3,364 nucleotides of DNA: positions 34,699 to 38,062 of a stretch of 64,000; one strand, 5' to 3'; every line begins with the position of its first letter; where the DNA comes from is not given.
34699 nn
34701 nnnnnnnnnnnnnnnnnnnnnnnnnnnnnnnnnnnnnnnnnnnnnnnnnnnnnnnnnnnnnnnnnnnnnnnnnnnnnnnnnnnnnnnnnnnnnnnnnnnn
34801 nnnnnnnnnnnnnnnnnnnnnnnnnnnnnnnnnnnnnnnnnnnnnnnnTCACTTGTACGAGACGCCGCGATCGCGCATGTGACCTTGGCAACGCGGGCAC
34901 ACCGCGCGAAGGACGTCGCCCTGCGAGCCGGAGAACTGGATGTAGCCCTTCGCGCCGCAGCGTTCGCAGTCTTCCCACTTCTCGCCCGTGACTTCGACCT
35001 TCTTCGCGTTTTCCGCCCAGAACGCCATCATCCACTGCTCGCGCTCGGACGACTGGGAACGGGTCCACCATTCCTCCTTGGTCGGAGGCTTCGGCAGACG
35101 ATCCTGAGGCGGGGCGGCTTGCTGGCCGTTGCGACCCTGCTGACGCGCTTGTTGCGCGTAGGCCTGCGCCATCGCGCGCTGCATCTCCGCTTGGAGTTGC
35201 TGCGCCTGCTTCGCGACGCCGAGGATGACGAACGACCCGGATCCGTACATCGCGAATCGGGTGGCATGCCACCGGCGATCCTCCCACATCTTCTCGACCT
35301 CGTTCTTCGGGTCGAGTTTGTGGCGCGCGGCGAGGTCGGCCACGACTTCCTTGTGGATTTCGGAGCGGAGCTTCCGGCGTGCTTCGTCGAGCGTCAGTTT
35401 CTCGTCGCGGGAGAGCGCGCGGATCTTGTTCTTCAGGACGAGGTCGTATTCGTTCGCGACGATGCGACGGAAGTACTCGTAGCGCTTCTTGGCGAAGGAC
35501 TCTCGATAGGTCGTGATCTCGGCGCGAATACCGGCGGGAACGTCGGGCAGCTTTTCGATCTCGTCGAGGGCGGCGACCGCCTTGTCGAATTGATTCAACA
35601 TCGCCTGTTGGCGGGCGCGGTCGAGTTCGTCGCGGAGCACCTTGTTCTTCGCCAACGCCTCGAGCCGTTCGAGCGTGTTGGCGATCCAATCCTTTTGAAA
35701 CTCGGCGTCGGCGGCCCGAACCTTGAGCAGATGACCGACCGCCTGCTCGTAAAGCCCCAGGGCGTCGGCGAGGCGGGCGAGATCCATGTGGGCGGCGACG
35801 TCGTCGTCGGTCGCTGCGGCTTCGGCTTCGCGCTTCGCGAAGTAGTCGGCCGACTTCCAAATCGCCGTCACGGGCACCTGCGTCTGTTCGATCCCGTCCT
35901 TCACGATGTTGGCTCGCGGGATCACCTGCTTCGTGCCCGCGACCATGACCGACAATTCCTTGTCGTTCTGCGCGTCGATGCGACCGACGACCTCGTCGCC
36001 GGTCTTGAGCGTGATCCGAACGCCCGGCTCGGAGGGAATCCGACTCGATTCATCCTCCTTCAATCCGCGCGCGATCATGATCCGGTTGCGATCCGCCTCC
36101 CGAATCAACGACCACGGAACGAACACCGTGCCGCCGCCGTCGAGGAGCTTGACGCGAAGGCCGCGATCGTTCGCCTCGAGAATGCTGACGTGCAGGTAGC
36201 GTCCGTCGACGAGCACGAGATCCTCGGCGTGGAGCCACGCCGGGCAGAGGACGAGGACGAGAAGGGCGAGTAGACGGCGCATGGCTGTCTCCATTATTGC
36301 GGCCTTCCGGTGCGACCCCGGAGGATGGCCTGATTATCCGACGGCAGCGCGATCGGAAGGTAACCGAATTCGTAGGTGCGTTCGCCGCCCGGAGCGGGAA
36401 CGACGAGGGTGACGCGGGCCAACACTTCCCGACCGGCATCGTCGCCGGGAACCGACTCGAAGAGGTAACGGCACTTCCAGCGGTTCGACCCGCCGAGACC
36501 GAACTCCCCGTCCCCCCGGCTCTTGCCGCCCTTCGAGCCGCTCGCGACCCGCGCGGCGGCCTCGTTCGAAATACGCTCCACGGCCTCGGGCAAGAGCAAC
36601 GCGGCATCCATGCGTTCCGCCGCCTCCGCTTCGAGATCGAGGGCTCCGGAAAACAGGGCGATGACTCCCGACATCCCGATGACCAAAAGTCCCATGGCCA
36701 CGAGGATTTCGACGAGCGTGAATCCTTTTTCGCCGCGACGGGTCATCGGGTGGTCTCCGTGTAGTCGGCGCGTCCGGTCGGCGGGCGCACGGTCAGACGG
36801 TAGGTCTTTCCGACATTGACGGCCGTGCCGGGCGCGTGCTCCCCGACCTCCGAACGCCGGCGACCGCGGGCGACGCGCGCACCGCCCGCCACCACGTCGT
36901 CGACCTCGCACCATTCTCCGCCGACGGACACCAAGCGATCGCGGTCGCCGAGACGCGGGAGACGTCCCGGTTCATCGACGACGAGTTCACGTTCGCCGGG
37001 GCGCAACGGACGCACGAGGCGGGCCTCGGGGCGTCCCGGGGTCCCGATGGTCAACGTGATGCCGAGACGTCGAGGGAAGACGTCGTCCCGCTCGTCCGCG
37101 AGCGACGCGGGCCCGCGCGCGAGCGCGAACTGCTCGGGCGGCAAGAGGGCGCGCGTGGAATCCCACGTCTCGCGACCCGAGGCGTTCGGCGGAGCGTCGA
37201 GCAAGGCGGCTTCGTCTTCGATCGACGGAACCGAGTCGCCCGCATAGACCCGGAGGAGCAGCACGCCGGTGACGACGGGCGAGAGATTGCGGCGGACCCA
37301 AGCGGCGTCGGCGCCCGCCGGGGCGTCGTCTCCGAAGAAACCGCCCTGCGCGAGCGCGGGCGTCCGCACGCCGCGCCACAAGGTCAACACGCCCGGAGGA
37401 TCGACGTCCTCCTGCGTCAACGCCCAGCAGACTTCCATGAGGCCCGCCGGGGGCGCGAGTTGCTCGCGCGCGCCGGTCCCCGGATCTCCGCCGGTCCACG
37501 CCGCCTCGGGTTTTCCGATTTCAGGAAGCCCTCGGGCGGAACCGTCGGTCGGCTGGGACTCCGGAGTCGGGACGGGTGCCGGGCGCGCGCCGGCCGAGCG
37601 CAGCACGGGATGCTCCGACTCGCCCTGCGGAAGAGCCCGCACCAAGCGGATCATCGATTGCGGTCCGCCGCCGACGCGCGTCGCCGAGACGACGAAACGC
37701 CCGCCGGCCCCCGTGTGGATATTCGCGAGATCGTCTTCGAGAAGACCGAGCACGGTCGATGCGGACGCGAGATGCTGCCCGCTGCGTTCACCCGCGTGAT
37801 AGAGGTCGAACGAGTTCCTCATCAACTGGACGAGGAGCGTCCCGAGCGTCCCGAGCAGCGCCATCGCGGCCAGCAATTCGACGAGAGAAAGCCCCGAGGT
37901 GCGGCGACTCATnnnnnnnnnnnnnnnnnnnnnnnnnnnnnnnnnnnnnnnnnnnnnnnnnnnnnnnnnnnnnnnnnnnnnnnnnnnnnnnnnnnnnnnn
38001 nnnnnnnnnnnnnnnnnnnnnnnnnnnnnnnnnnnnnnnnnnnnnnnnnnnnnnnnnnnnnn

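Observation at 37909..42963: Giant (1684 aa) GspK-like protein, about five times the size of canonical GspK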

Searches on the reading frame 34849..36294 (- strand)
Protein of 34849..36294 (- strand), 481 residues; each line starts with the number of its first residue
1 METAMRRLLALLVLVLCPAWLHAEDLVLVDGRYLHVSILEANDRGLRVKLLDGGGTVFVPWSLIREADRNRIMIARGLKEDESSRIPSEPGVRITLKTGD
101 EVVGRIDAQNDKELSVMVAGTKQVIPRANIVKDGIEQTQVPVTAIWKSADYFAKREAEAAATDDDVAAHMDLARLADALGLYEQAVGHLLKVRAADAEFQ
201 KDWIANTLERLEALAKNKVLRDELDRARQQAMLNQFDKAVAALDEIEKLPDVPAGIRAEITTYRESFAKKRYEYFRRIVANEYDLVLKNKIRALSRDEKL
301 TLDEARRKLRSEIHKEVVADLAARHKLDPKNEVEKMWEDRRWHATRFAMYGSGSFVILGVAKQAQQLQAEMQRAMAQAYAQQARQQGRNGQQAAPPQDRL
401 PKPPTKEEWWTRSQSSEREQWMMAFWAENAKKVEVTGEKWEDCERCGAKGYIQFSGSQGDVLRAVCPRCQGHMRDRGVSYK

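Call 5: search_protein_families(library=pfam, proteins=[window:34849-36294:-], max_evalue=0.1)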
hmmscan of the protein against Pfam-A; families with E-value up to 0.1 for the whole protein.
window:34849-36294:- (481 aa): 1 family
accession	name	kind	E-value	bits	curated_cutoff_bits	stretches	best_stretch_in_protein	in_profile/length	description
PF02922.24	CBM_48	-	0.093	13.5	22.4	0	417-439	10-31/83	Carbohydrate-binding module 48 (Isoamylase N-terminal domain)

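Call 6: search_protein_families(library=ncbifam, proteins=[window:34849-36294:-], max_evalue=0.1)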
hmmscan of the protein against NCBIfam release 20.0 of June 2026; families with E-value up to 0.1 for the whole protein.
window:34849-36294:- (481 aa): 5 families
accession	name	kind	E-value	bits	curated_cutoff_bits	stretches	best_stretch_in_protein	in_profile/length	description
NF047433.1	Lepto_7_Nterm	domain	7.7e-06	25.6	43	1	94-132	18-57/63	LA_0442/LA_0875 N-terminal domain-containing protein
NF033497.1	rubre_like_arch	subfamily_domain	0.0028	17.3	32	1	464-480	17-33/34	rubrerythrin-like domain-containing protein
NF000930.0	PRK00092.2-2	equivalog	0.017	14.9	150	1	92-139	102-148/179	ribosome maturation factor RimP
TIGR02603.1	CxxCH_TIGR02603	domain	0.034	14.2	68.15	0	93-132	62-102/134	putative heme-binding domain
NF047624.1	LIC_13076_fam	equivalog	0.049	13.5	110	0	93-132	168-211/214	LIC_13076 family protein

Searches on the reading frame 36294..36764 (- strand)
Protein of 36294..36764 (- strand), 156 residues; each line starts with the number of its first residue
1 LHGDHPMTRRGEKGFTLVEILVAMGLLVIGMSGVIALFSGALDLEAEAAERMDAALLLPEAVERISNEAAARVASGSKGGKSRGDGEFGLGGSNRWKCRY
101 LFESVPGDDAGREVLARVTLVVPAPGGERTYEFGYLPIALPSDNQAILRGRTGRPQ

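Call 5: search_protein_families(library=pfam, proteins=[window:36294-36764:-], max_evalue=0.1)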
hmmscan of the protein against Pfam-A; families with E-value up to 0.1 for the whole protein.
window:36294-36764:- (156 aa): 1 family
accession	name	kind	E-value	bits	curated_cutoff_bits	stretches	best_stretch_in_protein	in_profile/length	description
PF07963.17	N_methyl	-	1.8e-07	30.9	21.2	1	9-34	1-26/27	Prokaryotic N-terminal methylation motif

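Call 6: search_protein_families(library=ncbifam, proteins=[window:36294-36764:-], max_evalue=0.1)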
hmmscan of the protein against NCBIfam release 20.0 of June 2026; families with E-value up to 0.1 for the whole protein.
window:36294-36764:- (156 aa): 12 families
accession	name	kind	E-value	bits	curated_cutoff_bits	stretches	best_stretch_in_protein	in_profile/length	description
TIGR02523.1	type_IV_pilV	equivalog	3.3e-07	30.9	52.2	1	13-72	2-61/139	type IV pilus modification protein PilV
NF041013.1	T4P_ComGE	equivalog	1.3e-05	25.1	49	1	13-68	4-59/83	competence type IV pilus minor pilin ComGE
TIGR02532.1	IV_pilin_GFxxxE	domain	0.0002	21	16.3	1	13-34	2-23/24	prepilin-type N-terminal cleavage/methylation domain-containing protein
TIGR01707.1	gspI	equivalog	0.0015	19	44.35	1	14-70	1-57/101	type II secretion system minor pseudopilin GspI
NF047828.1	T3SSXpsI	equivalog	0.0063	16.5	150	1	13-63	2-52/132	type II secretion system protein XpsI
NF041002.1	pilin_ComGF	equivalog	0.0078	16.4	80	1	12-43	1-32/139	competence type IV pilus minor pilin ComGF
TIGR02598.1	TIGR02598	subfamily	0.011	15.9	51.4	1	14-60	1-47/151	Verru_Chthon cassette protein B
TIGR01708.2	typeII_sec_gspH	equivalog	0.011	15.8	80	1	12-56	1-47/169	type II secretion system minor pseudopilin GspH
NF007800.0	PRK10506.1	equivalog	0.047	13.5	158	1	10-30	6-26/163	prepilin peptidase-dependent protein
NF006453.0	PRK08808.1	equivalog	0.056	12.5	295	1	7-36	1-30/211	type II secretion system protein J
NF007660.0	PRK10332.1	equivalog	0.068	13.7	86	0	10-32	6-28/107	prepilin-type N-terminal cleavage/methylation domain-containing protein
NF007848.0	PRK10557.1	equivalog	0.078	12.3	120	1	9-30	7-31/192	prepilin peptidase-dependent protein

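Call 70: search_solved_structures(query=A6, max_evalue=10)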
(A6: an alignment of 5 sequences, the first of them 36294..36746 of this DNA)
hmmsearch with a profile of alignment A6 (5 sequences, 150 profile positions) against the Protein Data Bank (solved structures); distinct sequences matched with E-value up to 10: 6.
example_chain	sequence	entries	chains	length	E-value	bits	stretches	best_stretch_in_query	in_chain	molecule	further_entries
9egp_A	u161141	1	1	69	0.19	15.2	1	4-37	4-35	Geopilin domain 1 protein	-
7tgg_A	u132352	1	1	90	0.62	13.5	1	4-32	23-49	Geopilin domain 1 protein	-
4wce_T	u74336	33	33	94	1.1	12.7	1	61-117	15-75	50S ribosomal protein L27 | LSU ribosomal protein L27P | Large ribosomal subunit protein bL27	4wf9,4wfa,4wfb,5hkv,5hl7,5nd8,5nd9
9lab_B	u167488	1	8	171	1.3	12.5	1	6-25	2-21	MSHA major pilin subunit MshA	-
6ddd_I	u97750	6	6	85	1.3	12.5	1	67-117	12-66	50S ribosomal protein L27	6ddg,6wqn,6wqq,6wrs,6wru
5li0_Z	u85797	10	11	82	1.3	12.4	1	67-117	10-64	50S ribosomal protein L27 | Large ribosomal subunit protein bL27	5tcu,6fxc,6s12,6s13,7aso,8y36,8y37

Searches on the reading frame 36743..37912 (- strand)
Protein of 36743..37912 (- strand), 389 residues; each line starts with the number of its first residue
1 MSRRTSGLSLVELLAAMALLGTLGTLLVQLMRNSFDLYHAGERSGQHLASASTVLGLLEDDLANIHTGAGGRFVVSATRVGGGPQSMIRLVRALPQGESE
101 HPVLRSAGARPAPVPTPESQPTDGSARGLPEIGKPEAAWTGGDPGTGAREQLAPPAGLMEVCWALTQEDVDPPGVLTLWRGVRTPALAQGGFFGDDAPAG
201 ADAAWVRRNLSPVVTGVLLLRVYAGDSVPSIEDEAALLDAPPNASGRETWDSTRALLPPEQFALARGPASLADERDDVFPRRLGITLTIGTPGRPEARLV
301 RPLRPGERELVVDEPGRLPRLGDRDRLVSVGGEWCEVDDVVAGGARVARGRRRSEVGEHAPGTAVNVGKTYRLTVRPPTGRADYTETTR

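Call 5: search_protein_families(library=pfam, proteins=[window:36743-37912:-], max_evalue=0.1)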
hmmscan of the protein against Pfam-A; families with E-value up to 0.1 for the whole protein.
window:36743-37912:- (389 aa): 1 family
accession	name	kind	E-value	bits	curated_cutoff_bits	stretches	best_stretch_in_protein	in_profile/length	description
PF07963.17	N_methyl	-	0.0015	18.5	21.2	1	3-27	2-26/27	Prokaryotic N-terminal methylation motif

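Call 6: search_protein_families(library=ncbifam, proteins=[window:36743-37912:-], max_evalue=0.1)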
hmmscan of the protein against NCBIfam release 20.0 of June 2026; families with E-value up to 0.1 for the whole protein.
window:36743-37912:- (389 aa): 1 family
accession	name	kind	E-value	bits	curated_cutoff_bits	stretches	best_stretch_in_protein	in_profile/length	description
TIGR02532.1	IV_pilin_GFxxxE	domain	0.063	13.2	16.3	0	6-27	2-23/24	prepilin-type N-terminal cleavage/methylation domain-containing protein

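Call 69: search_solved_structures(query=A5, max_evalue=10)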
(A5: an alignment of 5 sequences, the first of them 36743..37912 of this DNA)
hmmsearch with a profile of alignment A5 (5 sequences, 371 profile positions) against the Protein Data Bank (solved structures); distinct sequences matched with E-value up to 10: 3.
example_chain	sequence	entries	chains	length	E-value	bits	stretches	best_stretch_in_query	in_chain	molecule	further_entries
5g23_A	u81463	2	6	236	0.032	16.5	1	4-74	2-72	TYPE-IV LIKE PILIN TTHA1219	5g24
9egp_A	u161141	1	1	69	0.83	11.9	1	3-27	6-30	Geopilin domain 1 protein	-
7tgg_A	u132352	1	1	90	1.2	11.4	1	3-27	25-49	Geopilin domain 1 protein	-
